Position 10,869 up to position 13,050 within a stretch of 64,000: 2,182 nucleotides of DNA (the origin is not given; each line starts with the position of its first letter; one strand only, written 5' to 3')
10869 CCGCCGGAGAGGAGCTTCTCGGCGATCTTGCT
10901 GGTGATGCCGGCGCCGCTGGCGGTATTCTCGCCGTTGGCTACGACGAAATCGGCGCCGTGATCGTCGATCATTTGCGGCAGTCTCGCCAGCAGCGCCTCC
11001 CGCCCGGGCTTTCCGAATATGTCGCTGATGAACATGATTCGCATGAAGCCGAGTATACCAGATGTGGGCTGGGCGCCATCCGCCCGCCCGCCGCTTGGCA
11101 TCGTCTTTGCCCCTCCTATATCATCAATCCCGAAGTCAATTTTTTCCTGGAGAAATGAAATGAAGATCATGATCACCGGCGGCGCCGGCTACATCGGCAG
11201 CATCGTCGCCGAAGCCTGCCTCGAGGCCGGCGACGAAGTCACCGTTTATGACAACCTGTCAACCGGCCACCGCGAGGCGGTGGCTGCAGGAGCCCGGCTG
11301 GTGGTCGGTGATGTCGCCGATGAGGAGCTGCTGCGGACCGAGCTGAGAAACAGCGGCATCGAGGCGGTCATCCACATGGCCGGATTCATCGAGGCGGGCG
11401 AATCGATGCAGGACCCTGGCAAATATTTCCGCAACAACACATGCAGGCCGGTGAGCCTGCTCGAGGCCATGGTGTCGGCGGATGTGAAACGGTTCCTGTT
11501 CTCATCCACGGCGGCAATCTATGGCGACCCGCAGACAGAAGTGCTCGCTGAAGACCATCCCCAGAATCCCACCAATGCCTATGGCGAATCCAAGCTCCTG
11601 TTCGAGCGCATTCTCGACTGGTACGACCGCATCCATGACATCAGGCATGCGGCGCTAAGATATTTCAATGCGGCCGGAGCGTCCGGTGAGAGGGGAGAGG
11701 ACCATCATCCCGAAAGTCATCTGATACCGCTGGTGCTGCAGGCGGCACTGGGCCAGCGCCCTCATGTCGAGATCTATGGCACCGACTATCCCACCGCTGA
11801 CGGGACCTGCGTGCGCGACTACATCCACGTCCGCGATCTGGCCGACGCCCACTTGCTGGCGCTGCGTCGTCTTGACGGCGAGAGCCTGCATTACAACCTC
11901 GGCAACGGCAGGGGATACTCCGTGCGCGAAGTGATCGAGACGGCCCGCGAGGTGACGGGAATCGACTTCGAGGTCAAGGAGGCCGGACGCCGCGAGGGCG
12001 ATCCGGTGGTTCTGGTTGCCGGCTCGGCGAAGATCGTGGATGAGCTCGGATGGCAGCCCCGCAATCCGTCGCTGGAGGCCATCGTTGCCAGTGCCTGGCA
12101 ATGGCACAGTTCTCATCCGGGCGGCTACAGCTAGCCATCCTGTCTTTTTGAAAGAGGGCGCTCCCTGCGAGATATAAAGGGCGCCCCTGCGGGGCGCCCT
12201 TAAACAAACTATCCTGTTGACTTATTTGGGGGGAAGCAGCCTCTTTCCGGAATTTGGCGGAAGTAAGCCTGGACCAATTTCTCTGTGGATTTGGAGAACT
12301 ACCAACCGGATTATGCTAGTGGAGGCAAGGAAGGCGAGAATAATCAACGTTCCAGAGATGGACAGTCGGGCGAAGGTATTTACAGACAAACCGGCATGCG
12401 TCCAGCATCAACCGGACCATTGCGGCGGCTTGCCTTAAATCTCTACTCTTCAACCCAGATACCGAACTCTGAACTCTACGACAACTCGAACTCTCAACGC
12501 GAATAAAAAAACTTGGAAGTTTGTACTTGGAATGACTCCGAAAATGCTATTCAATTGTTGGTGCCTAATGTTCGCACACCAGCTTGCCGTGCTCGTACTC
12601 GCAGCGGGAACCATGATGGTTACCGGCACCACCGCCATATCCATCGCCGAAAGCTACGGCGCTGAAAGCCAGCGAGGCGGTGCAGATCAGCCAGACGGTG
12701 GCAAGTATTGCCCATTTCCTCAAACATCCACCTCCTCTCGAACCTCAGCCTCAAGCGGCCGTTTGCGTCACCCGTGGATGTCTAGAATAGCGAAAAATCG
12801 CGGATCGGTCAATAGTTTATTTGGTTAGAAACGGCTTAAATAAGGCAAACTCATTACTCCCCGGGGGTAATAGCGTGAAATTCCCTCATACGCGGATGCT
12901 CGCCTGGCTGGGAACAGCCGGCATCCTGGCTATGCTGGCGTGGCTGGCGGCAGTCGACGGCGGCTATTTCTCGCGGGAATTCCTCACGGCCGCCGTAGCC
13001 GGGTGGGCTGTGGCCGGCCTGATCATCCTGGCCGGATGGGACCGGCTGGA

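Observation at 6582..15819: Cell-envelope glycosylation locus: GtrA, two PepSY/GT87-like polytopic proteins, YmdB, GalE, Wzy_C-TPR fusion, lipoprotein phosphoesterase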

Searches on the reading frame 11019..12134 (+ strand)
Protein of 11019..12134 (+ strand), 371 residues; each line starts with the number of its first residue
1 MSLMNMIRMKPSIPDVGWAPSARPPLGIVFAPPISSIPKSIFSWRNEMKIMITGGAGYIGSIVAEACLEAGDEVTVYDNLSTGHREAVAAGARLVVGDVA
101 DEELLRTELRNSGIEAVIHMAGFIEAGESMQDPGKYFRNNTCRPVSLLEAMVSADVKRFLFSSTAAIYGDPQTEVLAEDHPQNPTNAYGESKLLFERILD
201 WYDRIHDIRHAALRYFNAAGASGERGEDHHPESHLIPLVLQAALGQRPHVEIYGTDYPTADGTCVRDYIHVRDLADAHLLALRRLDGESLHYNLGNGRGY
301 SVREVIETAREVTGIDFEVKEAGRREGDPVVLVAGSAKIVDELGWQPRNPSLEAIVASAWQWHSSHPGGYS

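Call 3: search_protein_families(library=pfam, proteins=[window:11019-12134:+], max_evalue=0.01)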
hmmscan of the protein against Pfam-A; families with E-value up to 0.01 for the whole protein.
window:11019-12134:+ (371 aa): 9 families
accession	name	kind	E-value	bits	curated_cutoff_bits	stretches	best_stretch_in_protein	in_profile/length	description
PF01370.27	Epimerase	-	6.8e-54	183.3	20.9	1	50-295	1-240/240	NAD dependent epimerase/dehydratase family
PF16363.11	GDP_Man_Dehyd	-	5.4e-44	151.4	27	1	51-348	1-322/332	GDP-mannose 4,6 dehydratase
PF01073.25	3Beta_HSD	-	8.2e-14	51.7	22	1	52-197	2-155/280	3-beta hydroxysteroid dehydrogenase/isomerase family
PF02719.21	Polysacc_synt_2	-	6e-11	42.5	20.2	1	50-223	1-176/293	Polysaccharide biosynthesis protein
PF04321.23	RmlD_sub_bind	-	9.7e-10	38.4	27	1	48-199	1-136/287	RmlD substrate binding domain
PF13460.12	NAD_binding_10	-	8.6e-09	36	27.2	1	54-177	1-110/184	NAD(P)H-binding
PF05368.20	NmrA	-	1.7e-08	34.8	27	1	48-166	3-109/298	NmrA-like family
PF07993.18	NAD_binding_4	-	0.00015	21.4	20.1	0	95-209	66-198/258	Male sterility protein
PF02254.24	TrkA_N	-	0.0011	19.7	23.8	1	55-107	5-57/116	TrkA-N domain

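Call 4: search_protein_families(library=ncbifam, proteins=[window:11019-12134:+], max_evalue=0.01)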
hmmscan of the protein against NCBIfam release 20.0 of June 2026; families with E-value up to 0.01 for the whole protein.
window:11019-12134:+ (371 aa): 33 families (the best 25 are shown)
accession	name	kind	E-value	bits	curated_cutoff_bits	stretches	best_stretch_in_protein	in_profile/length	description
TIGR01179.1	galE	equivalog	1e-119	399.3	262.3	1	49-369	1-331/332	UDP-glucose 4-epimerase GalE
NF007956.0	PRK10675.1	subfamily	8.4e-73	245.4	394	1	48-371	1-337/338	UDP-glucose 4-epimerase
TIGR02197.1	heptose_epim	equivalog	4.3e-34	118.1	274.6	1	50-314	1-261/316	ADP-glyceromanno-heptose 6-epimerase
TIGR01181.1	dTDP_gluc_dehyt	equivalog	1.5e-33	116.3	365.1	1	49-365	1-313/321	dTDP-glucose 4,6-dehydratase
TIGR04180.1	EDH_00030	hypoth_equivalog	1.5e-22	80.1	475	1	50-348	1-295/297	NAD-dependent 4,6-dehydratase LegB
TIGR03466.1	HpnA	hypoth_equivalog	1.8e-18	66.6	367.65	1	48-198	1-151/327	hopanoid-associated sugar epimerase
NF008360.0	PRK11150.1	equivalog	4.1e-18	65.6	452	1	50-309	2-250/310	ADP-glyceromanno-heptose 6-epimerase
NF043036.1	ErythonDh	equivalog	6.4e-16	58.5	325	1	48-204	1-165/321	D-erythronate dehydrogenase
NF047922.1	GDPFucSynFcl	equivalog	4.3e-15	56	500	1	116-365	56-303/308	GDP-L-fucose synthase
NF007582.0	PRK10217.1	equivalog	1.7e-13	50.4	698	1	49-311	3-268/355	dTDP-glucose 4,6-dehydratase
NF042422.1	oxyalk_red_OleD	equivalog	1.2e-12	47.8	580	1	48-176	1-122/329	2-alkyl-3-oxoalkanoate reductase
NF011728.1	PRK15181.1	equivalog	6.3e-12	45.1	760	1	49-309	17-278/348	Vi polysaccharide biosynthesis UDP-N-acetylglucosaminuronic acid C-4 epimerase TviC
NF007490.0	PRK10084.1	subfamily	8.7e-11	41.4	649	1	48-349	1-321/361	dTDP-glucose 4,6-dehydratase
TIGR02622.1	CDP_4_6_dhtase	equivalog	3.5e-10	39.5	278.45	1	47-364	4-331/352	CDP-glucose 4,6-dehydratase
NF042423.1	oxyalk_red_Shew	equivalog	4.1e-10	39.2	580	1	48-286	9-225/331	2-alkyl-3-oxoalkanoate reductase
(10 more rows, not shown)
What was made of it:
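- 11160..12134 (+): galE: UDP-glucose 4-epimerase, its own transcription unit, followed by a GC hairpin at about 12180-12205. TIGR01179 at 399 bits against 262 (call 4).
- Checked: GalE, 11160-12134 (+): TIGR01179 at 399 bits against 262 (call 4).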

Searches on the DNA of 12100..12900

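Call 96: search_rna_families(source=window, start=12100, end=12900, threshold=evalue, max_evalue=1)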
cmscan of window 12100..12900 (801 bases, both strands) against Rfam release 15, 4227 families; matches with E-value up to 1: 0.
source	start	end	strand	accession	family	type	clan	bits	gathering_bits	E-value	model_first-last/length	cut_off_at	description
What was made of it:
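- Tried and rejected: Rfam found nothing in the galE-Wzy_C spacer (call 96).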
